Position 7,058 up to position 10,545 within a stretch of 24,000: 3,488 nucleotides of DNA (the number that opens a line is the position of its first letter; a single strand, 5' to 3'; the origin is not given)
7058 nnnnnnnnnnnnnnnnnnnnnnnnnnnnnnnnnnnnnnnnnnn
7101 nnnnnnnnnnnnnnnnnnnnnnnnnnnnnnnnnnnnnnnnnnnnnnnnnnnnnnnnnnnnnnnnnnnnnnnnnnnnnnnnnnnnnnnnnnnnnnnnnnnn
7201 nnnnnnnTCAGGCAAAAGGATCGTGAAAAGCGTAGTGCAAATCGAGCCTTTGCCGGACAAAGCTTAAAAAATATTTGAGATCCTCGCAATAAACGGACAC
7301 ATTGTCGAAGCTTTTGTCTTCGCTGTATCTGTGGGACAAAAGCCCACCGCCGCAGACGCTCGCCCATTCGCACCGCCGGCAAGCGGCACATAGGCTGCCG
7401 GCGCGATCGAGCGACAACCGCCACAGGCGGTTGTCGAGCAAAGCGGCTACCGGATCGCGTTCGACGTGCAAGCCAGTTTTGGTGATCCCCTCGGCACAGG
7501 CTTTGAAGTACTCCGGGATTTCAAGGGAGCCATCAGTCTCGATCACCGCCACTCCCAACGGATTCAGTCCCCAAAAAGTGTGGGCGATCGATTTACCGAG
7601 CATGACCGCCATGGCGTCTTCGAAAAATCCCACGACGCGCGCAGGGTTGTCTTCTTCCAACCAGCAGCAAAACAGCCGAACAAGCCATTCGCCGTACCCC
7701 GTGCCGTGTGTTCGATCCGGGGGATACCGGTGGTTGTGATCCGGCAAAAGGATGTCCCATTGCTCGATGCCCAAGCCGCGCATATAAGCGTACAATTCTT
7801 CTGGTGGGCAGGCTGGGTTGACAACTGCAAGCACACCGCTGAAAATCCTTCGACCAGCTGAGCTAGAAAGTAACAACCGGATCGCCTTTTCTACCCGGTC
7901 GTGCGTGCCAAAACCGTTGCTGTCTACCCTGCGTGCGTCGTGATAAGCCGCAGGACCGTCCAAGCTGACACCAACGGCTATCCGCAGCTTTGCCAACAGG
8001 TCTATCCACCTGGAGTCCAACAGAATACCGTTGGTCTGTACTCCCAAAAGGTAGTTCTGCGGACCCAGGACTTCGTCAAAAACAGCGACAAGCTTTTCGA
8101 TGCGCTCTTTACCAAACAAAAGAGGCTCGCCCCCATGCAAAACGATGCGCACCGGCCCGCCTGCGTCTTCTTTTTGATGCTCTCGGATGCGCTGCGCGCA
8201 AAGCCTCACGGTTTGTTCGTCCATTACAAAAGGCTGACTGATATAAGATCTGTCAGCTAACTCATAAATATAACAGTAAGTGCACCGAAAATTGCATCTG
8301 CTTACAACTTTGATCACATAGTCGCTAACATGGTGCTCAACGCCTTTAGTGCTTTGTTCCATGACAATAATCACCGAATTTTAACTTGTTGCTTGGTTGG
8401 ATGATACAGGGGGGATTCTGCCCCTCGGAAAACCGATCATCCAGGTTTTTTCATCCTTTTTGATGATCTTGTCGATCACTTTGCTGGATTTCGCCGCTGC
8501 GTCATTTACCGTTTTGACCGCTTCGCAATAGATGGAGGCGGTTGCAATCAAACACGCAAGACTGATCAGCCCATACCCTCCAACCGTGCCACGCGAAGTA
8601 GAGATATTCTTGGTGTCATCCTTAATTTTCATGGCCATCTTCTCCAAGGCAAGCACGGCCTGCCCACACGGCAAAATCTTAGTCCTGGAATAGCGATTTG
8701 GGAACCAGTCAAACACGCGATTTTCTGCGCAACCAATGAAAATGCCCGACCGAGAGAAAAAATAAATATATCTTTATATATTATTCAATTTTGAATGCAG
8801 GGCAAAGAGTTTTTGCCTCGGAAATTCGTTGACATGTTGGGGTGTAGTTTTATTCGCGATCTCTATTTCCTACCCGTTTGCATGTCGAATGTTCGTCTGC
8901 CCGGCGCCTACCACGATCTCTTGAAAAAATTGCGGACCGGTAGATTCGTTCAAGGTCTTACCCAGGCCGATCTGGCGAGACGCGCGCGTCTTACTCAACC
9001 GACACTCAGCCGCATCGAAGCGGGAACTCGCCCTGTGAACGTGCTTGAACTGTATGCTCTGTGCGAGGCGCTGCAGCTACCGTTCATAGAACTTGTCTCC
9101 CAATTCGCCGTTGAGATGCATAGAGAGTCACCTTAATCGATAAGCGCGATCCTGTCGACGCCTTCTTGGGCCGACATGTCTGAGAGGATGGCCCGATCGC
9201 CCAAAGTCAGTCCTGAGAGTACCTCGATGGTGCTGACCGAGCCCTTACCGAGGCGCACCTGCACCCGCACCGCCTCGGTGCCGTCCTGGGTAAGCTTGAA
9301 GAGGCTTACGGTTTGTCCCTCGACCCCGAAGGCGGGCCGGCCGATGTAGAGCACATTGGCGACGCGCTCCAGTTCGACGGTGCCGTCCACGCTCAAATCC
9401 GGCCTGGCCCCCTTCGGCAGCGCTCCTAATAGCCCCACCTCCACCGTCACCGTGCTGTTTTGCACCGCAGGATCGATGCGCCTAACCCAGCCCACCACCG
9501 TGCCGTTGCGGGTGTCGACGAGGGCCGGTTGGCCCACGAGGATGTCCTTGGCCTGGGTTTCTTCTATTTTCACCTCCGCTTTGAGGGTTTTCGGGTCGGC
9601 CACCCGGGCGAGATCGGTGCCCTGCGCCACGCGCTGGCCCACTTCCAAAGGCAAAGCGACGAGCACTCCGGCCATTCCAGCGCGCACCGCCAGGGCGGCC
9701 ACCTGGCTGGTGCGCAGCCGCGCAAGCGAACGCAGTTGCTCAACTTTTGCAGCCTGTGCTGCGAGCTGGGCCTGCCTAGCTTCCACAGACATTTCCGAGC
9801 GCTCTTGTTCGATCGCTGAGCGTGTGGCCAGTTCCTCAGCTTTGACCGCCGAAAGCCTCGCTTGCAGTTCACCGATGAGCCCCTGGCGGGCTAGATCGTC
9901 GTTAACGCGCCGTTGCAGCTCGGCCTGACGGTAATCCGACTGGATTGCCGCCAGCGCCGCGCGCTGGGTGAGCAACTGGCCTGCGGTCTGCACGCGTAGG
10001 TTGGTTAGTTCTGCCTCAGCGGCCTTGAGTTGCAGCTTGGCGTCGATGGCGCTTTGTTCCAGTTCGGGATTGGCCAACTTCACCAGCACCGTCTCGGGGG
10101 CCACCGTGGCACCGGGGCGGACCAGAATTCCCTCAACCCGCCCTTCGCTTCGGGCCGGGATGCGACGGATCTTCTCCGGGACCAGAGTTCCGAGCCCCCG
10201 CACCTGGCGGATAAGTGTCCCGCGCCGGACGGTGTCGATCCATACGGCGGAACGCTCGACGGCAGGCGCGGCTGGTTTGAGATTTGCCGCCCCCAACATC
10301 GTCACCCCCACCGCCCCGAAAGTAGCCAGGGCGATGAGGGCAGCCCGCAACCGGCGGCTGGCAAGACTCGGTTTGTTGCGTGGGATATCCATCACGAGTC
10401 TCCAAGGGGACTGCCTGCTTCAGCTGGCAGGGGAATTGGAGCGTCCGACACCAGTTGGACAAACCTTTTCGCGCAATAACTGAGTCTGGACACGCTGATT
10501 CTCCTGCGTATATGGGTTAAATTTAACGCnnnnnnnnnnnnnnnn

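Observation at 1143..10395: RiPP-like locus: FxsB-type radical SAM/SPASM enzyme with small ORF, tripartite MacB-type exporter, two-component system and XRE regulator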

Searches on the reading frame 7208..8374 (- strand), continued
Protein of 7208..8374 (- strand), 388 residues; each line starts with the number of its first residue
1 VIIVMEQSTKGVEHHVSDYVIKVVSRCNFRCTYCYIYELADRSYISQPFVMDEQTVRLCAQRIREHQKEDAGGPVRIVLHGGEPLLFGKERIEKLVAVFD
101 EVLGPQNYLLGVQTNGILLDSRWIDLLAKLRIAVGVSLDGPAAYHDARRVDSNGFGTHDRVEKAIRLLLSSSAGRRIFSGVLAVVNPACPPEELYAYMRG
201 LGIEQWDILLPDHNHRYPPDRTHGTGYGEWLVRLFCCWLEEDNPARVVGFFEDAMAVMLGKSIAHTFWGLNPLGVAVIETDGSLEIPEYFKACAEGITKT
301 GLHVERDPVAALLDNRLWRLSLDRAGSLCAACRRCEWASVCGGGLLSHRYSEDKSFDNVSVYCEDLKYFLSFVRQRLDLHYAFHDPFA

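Call 67: find_encoding_contigs(protein=P0127, flank=10000, max_places=3)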
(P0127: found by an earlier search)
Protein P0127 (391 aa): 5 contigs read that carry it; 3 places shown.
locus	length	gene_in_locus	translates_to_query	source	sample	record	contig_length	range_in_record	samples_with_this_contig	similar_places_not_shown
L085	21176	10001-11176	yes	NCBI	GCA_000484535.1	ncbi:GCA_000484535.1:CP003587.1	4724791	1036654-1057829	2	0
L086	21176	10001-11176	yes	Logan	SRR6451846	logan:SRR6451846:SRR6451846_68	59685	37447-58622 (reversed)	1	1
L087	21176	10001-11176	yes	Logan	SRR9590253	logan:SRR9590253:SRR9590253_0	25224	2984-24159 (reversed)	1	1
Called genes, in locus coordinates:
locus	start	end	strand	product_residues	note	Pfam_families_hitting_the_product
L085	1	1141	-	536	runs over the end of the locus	PF02534:T4SS-DNA_transf, PF10412:TrwB_AAD_bind, PF12696:TraG-D_C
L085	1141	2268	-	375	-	-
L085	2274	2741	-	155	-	-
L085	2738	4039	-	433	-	PF03743:TrbI (weak)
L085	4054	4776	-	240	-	-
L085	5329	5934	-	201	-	-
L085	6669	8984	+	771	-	PF17202:sCache_3_3, PF00989:PAS (faint), PF07730:HisKA_3, PF13581:HATPase_c_2 (weak), PF02518:HATPase_c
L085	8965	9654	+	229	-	PF00072:Response_reg, PF00196:GerE, PF04545:Sigma70_r4 (faint), PF08281:Sigma70_r4_2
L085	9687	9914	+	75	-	-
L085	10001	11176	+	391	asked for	PF04055:Radical_SAM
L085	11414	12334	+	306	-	PF00089:Trypsin (weak), PF13365:Trypsin_2, PF00595:PDZ (faint), PF13180:PDZ_2, PF17820:PDZ_6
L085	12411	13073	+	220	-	PF00196:GerE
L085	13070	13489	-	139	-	PF00583:Acetyltransf_1, PF13508:Acetyltransf_7, PF08445:FR47 (weak)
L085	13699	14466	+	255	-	PF02535:Zip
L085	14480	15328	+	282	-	-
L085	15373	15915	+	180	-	-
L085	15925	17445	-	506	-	PF02142:MGS, PF01808:AICARFT_IMPCHas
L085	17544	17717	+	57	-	-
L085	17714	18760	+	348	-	PF11805:DUF3326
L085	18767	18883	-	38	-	PF02532:PsbI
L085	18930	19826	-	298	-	PF01073:3Beta_HSD, PF01370:Epimerase, PF05368:NmrA, PF07993:NAD_binding_4 (faint), PF13460:NAD_binding_10, PF16363:GDP_Man_Dehyd (weak), PF04321:RmlD_sub_bind (weak)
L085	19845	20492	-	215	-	PF00440:TetR_N, PF17938:TetR_C_29, PF17926:TetR_C_21 (weak)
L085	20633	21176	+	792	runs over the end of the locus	PF00488:MutS_V, PF20297:MSSS, PF01713:Smr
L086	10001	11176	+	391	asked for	PF04055:Radical_SAM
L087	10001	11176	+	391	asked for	PF04055:Radical_SAM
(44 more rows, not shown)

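Call 68: find_encoding_contigs(protein=P0131, flank=10000, max_places=3)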
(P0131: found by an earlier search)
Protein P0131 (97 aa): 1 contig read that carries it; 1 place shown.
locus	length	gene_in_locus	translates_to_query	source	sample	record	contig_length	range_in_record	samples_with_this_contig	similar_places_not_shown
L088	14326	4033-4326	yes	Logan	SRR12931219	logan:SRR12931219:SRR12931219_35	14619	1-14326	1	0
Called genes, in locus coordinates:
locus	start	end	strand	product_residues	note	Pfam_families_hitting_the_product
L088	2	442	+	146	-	?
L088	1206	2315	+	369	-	-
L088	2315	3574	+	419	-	PF25919:BSH_CusB (weak)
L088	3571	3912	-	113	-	PF01381:HTH_3, PF13560:HTH_31, PF13443:HTH_26 (weak)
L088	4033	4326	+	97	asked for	-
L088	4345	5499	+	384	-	PF04055:Radical_SAM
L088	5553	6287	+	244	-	PF02463:SMC_N (faint), PF00005:ABC_tran, PF13304:AAA_21 (faint)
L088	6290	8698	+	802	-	PF12704:MacB_PCD, PF02687:FtsX, PF12704:MacB_PCD, PF02687:FtsX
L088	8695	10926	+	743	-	PF17202:sCache_3_3, PF00989:PAS, PF08448:PAS_4 (weak), PF08447:PAS_3, PF07730:HisKA_3 (faint), PF13581:HATPase_c_2, PF02518:HATPase_c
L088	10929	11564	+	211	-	PF00072:Response_reg, PF00196:GerE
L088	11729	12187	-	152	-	PF13545:HTH_Crp_2 (faint), PF08279:HTH_11 (faint), PF13384:HTH_23 (faint), PF01381:HTH_3 (faint), PF07037:YfeC-like (faint), PF13551:HTH_29 (faint), PF12728:HTH_17 (faint)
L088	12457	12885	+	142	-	-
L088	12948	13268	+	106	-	-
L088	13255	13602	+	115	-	-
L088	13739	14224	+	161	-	-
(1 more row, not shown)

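Call 73: search_protein_families(library=pfam, proteins=[L085:11414-12334:+, L085:12411-13073:+, L085:9687-9914:+, L085:5329-5934:-, L085:4054-4776:-], max_evalue=0.001)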
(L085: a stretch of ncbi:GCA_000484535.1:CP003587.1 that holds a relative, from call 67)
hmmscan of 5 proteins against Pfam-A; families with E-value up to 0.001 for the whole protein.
L085:11414-12334:+ (306 aa): 5 families
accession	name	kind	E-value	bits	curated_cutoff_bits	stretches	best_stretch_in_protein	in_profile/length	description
PF13365.12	Trypsin_2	-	1.4e-26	94.4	27.6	1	36-171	1-144/144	Trypsin-like peptidase domain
PF13180.12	PDZ_2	-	2.3e-15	57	27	1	205-297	1-79/80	PDZ domain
PF17820.7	PDZ_6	-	6e-11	42.4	27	1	238-283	6-50/54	PDZ domain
PF00089.32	Trypsin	-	3.6e-06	27.4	20.6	1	19-180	9-203/220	Trypsin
PF00595.29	PDZ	-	9.3e-06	26.4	23.2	1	220-265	23-60/81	PDZ domain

L085:12411-13073:+ (220 aa): 3 families
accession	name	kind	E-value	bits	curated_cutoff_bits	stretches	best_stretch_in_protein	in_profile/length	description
PF00196.25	GerE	-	2.3e-22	78.8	23.5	1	156-210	1-55/57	Bacterial regulatory proteins, luxR family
PF08281.18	Sigma70_r4_2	-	2.5e-05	24.3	25.7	1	158-194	11-48/54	Sigma-70, region 4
PF13384.12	HTH_23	-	0.00088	19.5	24.6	0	162-189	7-34/50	Homeodomain-like domain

L085:9687-9914:+ (75 aa): 0 families

L085:5329-5934:- (201 aa): 0 families

L085:4054-4776:- (240 aa): 0 families

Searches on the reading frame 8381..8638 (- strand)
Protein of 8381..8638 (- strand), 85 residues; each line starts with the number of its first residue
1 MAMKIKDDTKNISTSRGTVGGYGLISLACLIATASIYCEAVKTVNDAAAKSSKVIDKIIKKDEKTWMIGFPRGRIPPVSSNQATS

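Call 4: search_protein_families(library=ncbifam, proteins=[window:8381-8638:-], max_evalue=0.01)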
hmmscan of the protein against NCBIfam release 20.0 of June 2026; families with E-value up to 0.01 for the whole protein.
window:8381-8638:- (85 aa): 0 families

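Call 5: search_protein_families(library=pfam, proteins=[window:8381-8638:-], max_evalue=0.01)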
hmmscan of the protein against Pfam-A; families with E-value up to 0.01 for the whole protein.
window:8381-8638:- (85 aa): 0 families

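Call 9: search_protein_families(library=ncbifam, proteins=[window:8381-8638:-], max_evalue=10)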
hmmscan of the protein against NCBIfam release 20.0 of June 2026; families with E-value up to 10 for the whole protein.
window:8381-8638:- (85 aa): 0 families

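Call 21: find_homologous_proteins(query=window:8381-8638:-, max_evalue=10)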
Query window:8381-8638:- (85 aa): 1 proteins with E <= 10 among 1 candidates.
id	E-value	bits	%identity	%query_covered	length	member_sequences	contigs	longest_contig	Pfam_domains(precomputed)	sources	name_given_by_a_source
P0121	1.6e-46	173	100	98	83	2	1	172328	-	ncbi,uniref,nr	ncbi:hypothetical protein [Gloeobacter morelensis]|uniref:hypothetical protein n=1 Tax=Gloeobacter m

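Call 28: find_homologous_proteins(query=A2, max_evalue=10)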
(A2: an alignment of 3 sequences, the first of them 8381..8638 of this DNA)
Query A2 (3 sequences) (85 aa, profile of the alignment): 4 proteins with E <= 10 among 110 candidates.
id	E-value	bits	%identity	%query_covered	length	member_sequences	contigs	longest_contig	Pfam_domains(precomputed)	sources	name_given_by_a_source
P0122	1.6e-31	126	40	35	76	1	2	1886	-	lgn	-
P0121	6.8e-28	114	100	98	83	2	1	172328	-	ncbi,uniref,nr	ncbi:hypothetical protein [Gloeobacter morelensis]|uniref:hypothetical protein n=1 Tax=Gloeobacter m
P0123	2.2e-27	113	-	-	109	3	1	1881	-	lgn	-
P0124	1.5e-19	88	-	-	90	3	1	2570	-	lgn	-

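Call 30: find_encoding_contigs(protein=P0124, flank=5000, max_places=4)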
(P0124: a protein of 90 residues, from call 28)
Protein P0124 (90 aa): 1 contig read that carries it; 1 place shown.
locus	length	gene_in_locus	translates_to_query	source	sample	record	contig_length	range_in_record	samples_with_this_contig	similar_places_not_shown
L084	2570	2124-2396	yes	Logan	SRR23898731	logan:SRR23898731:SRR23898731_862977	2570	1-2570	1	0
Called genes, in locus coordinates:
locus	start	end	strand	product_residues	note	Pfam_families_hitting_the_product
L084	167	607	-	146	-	-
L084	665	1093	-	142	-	-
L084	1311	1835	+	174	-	PF02075:RuvC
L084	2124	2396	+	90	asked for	-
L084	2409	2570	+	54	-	?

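Call 45: search_protein_representatives(alignment_id=A3)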
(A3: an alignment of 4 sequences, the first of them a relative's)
Query: 4 sequences, 78 profile positions. Proteins with E-value up to 0.001 (for the whole library): 5; up to 1e-10: 3; up to 1e-30: 1. The best 5 are listed.
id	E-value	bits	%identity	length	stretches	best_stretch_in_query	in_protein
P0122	4.1e-32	126.0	-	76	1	1-78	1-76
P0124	2.8e-30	120.2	-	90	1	1-78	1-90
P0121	1.8e-23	98.3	-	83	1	1-64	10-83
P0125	5.3e-06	42.4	-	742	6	47-58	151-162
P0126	7.2e-04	35.6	-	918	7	8-36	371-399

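Call 73: search_protein_families(library=pfam, proteins=[L085:11414-12334:+, L085:12411-13073:+, L085:9687-9914:+, L085:5329-5934:-, L085:4054-4776:-], max_evalue=0.001)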
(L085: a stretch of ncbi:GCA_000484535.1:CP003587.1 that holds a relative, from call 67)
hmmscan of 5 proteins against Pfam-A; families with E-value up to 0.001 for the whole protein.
L085:11414-12334:+ (306 aa): 5 families
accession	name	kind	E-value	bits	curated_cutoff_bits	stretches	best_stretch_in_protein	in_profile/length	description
PF13365.12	Trypsin_2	-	1.4e-26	94.4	27.6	1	36-171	1-144/144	Trypsin-like peptidase domain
PF13180.12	PDZ_2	-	2.3e-15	57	27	1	205-297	1-79/80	PDZ domain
PF17820.7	PDZ_6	-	6e-11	42.4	27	1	238-283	6-50/54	PDZ domain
PF00089.32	Trypsin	-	3.6e-06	27.4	20.6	1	19-180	9-203/220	Trypsin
PF00595.29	PDZ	-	9.3e-06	26.4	23.2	1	220-265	23-60/81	PDZ domain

L085:12411-13073:+ (220 aa): 3 families
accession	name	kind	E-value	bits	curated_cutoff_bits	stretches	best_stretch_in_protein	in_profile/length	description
PF00196.25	GerE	-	2.3e-22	78.8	23.5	1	156-210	1-55/57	Bacterial regulatory proteins, luxR family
PF08281.18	Sigma70_r4_2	-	2.5e-05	24.3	25.7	1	158-194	11-48/54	Sigma-70, region 4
PF13384.12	HTH_23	-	0.00088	19.5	24.6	0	162-189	7-34/50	Homeodomain-like domain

L085:9687-9914:+ (75 aa): 0 families

L085:5329-5934:- (201 aa): 0 families

L085:4054-4776:- (240 aa): 0 families

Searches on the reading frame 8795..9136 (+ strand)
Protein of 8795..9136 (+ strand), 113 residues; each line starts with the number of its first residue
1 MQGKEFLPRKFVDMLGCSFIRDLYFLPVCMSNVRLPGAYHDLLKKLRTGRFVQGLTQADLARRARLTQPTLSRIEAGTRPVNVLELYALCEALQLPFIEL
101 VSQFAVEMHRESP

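Call 4: search_protein_families(library=ncbifam, proteins=[window:8795-9136:+], max_evalue=0.01)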
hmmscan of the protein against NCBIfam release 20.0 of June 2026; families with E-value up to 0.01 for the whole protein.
window:8795-9136:+ (113 aa): 4 families
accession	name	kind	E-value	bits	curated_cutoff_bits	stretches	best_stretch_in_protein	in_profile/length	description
TIGR03070.1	couple_hipB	subfamily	1.2e-07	31.5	71.65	1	44-94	5-55/58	type II toxin-antitoxin system Y4mF family antitoxin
NF047948.1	male_kill_WMK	equivalog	1.6e-07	31.1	300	1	42-106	6-70/300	WO male-killing family protein Wmk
NF006015.0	PRK08154.1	subfamily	2.7e-06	26.8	204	1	41-104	30-93/314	anaerobic benzoate catabolism transcriptional regulator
NF041677.1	trans_regClgR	equivalog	3.8e-05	23.7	170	1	46-111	13-78/113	transcriptional regulator ClgR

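Call 5: search_protein_families(library=pfam, proteins=[window:8795-9136:+], max_evalue=0.01)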
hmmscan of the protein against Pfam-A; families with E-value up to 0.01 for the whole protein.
window:8795-9136:+ (113 aa): 5 families
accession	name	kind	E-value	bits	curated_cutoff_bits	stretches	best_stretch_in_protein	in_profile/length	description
PF01381.28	HTH_3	-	1e-11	45.1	23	1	53-100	8-55/55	Helix-turn-helix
PF13560.12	HTH_31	-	6.7e-10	39.6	27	1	42-96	5-57/64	Helix-turn-helix domain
PF13443.12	HTH_26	-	1.1e-06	29.2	22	1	54-100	10-57/63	Cro/C1-type HTH DNA-binding domain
PF12844.13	HTH_19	-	0.00086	19.6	30.2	1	53-96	11-54/64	Helix-turn-helix domain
PF12802.13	MarR_2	-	0.0062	17.1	27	0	54-74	20-40/61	MarR family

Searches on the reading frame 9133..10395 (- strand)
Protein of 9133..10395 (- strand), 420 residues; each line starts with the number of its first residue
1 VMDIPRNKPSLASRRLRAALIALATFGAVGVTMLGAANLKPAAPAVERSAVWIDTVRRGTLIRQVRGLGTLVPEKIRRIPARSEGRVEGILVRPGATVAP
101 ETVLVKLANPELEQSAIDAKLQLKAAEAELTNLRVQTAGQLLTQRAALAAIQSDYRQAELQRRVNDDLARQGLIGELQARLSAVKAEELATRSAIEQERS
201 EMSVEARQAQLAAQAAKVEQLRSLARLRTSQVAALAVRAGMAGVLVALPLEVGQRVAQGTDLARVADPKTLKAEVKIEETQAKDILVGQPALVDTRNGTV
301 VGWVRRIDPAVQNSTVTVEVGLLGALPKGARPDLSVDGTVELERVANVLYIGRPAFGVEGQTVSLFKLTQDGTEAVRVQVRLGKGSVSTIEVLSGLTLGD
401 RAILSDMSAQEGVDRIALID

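Call 4: search_protein_families(library=ncbifam, proteins=[window:9133-10395:-], max_evalue=0.01)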
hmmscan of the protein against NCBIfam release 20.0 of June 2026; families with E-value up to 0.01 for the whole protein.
window:9133-10395:- (420 aa): 11 families
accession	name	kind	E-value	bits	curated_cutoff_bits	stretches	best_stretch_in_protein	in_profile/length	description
TIGR01730.1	RND_mfp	subfamily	4.4e-25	88.3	94.9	2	178-405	82-308/322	efflux RND transporter periplasmic adaptor subunit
TIGR00999.1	8a0102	subfamily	5.4e-16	58.5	319.3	1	180-403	45-263/271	CzcB/NccB family metal efflux transporter periplasmic adaptor subunit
NF038010.1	ABC_adapt_DarC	equivalog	9.8e-13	47.6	450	1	45-410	41-408/417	darobactin export ABC transporter periplasmic adaptor subunit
TIGR00998.1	8a0101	subfamily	1.2e-10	40.9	390.8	1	82-295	48-265/334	EmrA/EmrK family multidrug efflux transporter periplasmic adaptor subunit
TIGR02971.1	heterocyst_DevB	subfamily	1e-06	28.4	129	1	67-317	3-288/327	ABC exporter membrane fusion protein, DevB family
TIGR03794.1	NHLM_micro_HlyD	equivalog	4.4e-06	25.9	156.2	1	59-282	40-241/421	NHLP bacteriocin system secretion protein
NF002939.0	PRK03598.1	equivalog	0.00021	20.6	393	1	81-290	49-260/332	secretion protein HlyD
NF011715.0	PRK15136.1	equivalog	0.00021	20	563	1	101-293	79-274/390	multidrug efflux MFS transporter periplasmic adaptor subunit EmrA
NF006761.0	PRK09282.1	domain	0.00022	19.8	402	1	111-293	406-580/591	pyruvate carboxylase subunit B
NF005239.0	PRK06748.1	subfamily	0.0012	19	111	0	219-268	28-77/84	hypothetical protein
NF004309.0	PRK05704.1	equivalog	0.0075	15.7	449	0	74-229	42-189/408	2-oxoglutarate dehydrogenase complex dihydrolipoyllysine-residue succinyltransferase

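Call 5: search_protein_families(library=pfam, proteins=[window:9133-10395:-], max_evalue=0.01)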
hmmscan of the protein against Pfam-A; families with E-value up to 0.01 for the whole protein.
window:9133-10395:- (420 aa): 3 families
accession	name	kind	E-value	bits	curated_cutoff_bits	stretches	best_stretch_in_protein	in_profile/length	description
PF16576.10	HlyD_D23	-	8.6e-14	51.8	30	1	74-320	17-197/214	Barrel-sandwich domain of CusB or HlyD membrane-fusion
PF13437.12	HlyD_3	-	1.8e-12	48.3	22.2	1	237-320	2-89/106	HlyD family secretion protein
PF00364.28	Biotin_lipoyl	-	0.00022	21.4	22.1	0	78-107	44-73/73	Biotin-requiring enzyme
